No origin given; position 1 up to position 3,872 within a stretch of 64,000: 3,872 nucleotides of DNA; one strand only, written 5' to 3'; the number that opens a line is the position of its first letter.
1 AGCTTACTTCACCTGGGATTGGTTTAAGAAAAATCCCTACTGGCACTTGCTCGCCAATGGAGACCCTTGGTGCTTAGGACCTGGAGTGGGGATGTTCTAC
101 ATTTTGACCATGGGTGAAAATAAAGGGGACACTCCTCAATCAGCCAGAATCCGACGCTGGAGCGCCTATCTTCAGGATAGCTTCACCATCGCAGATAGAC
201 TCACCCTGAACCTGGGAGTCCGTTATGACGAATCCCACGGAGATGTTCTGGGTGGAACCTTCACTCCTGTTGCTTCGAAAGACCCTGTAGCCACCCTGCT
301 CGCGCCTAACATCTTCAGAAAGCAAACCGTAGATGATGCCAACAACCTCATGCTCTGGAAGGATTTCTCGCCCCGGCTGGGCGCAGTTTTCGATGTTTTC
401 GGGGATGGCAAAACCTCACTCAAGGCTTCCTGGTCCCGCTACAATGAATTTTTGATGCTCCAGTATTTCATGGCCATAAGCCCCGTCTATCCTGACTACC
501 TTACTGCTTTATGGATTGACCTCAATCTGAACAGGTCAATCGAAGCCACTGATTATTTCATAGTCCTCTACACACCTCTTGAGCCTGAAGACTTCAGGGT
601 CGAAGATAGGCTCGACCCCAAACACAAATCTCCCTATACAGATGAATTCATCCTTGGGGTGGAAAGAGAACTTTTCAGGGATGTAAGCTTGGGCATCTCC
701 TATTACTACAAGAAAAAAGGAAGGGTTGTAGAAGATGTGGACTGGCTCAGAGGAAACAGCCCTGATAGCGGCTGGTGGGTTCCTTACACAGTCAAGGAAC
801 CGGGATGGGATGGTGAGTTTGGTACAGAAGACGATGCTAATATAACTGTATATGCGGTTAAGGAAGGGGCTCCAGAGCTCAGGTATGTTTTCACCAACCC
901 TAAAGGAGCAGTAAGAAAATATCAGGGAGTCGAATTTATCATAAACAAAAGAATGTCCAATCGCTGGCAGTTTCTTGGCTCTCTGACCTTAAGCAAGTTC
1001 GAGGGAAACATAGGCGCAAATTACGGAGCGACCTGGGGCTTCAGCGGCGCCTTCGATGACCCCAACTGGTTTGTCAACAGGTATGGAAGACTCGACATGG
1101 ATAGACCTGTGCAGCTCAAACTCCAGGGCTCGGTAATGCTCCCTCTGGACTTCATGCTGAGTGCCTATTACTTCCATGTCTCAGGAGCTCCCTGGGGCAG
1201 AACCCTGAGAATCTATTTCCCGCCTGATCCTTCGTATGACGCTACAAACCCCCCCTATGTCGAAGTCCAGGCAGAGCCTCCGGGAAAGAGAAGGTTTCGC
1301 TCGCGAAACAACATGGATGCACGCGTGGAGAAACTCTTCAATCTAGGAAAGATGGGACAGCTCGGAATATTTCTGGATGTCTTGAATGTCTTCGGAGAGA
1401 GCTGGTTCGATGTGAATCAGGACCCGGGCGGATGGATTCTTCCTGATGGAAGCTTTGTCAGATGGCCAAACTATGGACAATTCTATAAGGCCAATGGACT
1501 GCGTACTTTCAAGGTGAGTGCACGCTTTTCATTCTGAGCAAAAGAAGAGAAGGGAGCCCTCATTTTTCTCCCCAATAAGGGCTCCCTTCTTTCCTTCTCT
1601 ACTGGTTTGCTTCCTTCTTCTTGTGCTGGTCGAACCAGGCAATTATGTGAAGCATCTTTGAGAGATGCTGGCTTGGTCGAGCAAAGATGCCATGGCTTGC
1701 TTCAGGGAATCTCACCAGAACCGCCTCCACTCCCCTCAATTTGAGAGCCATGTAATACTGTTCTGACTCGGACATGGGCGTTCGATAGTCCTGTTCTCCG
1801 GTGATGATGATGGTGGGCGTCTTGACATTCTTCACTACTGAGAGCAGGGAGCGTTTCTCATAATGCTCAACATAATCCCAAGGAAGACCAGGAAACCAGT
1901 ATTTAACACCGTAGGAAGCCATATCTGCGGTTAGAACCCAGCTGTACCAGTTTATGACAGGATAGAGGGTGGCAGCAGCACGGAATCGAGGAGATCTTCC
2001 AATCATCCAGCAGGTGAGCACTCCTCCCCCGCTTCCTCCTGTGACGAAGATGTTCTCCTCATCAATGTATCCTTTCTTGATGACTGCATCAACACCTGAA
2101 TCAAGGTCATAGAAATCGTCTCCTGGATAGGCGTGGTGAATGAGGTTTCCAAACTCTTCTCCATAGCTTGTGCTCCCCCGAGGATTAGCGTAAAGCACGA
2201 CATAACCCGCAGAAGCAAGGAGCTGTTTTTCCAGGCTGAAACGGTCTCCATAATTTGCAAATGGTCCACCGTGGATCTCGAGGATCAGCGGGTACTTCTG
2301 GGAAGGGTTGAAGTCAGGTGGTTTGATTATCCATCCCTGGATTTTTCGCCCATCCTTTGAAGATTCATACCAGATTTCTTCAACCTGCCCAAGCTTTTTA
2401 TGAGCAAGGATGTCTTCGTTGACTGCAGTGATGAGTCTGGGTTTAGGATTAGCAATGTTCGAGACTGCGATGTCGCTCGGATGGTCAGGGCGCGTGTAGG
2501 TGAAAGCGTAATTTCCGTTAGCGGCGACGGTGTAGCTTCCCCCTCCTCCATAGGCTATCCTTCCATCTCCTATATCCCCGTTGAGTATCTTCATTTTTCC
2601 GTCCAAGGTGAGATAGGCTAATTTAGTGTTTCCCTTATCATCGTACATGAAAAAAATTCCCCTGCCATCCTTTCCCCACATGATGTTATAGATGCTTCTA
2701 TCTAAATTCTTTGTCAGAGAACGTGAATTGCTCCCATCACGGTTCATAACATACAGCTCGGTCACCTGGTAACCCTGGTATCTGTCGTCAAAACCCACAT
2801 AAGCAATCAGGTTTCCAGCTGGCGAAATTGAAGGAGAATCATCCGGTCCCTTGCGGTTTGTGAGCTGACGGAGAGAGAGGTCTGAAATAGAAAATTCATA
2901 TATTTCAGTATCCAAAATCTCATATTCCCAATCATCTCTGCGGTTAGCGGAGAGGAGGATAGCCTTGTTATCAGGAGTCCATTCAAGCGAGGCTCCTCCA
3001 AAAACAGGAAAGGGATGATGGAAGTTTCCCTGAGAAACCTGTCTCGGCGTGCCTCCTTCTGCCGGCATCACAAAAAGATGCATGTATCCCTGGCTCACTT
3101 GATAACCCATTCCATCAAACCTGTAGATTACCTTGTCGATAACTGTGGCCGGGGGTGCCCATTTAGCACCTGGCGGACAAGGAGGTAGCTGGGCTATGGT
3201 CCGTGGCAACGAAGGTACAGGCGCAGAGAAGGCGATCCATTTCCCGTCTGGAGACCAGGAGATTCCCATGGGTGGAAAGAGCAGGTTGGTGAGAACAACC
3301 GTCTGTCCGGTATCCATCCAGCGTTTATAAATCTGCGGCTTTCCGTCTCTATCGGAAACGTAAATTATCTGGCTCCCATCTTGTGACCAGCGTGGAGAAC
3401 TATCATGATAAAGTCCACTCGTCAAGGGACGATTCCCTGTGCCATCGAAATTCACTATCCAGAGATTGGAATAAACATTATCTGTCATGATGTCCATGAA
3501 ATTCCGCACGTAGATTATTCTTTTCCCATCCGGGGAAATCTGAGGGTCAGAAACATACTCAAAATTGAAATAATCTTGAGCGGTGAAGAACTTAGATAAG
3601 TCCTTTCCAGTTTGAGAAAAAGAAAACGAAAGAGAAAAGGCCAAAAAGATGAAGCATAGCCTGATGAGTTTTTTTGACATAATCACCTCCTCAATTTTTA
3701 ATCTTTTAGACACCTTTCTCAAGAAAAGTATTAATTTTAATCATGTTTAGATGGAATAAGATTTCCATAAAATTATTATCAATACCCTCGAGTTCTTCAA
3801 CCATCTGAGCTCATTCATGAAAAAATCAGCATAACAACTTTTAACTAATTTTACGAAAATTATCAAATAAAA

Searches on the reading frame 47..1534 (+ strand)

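Call 52: search_protein_families(library=pfam, proteins=[window:47-1534:+], max_evalue=0.0001)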
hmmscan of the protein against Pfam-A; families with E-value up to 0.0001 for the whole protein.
window:47-1534:+ (496 aa): 2 families
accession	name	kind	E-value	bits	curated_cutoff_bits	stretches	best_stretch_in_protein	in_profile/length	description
PF25183.1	OMP_b-brl_4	-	1.3e-28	100.3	30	1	22-366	352-678/838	Outer membrane beta barrel domain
PF00593.30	TonB_dep_Rec_b-barrel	-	2.8e-11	44.4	27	1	27-344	160-372/436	TonB dependent receptor-like, beta-barrel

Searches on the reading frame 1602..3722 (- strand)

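Call 52: search_protein_families(library=pfam, proteins=[window:1602-3722:-], max_evalue=0.0001)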
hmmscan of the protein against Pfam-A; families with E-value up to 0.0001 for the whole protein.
window:1602-3722:- (707 aa): 6 families
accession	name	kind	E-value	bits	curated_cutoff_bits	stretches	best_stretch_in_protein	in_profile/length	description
PF00326.27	Peptidase_S9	-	4.2e-48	164.1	22.6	1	494-702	2-211/213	Prolyl oligopeptidase family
PF07676.18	PD40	-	2.8e-25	88.1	20.9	1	98-132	2-37/38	WD40-like Beta Propeller Repeat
PF00930.27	DPPIV_N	-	1.7e-09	37.3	22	0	250-310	2-61/354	Dipeptidyl peptidase IV (DPP IV) N-terminal region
PF05448.18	AXE1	-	1.5e-08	34.2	21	1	446-601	55-221/321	Acetyl xylan esterase (AXE1)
PF01738.24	DLH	-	7.4e-08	32.7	21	1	501-685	36-194/217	Dienelactone hydrolase family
PF07859.19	Abhydrolase_3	-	3.9e-05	24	25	1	549-680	64-209/210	alpha/beta hydrolase fold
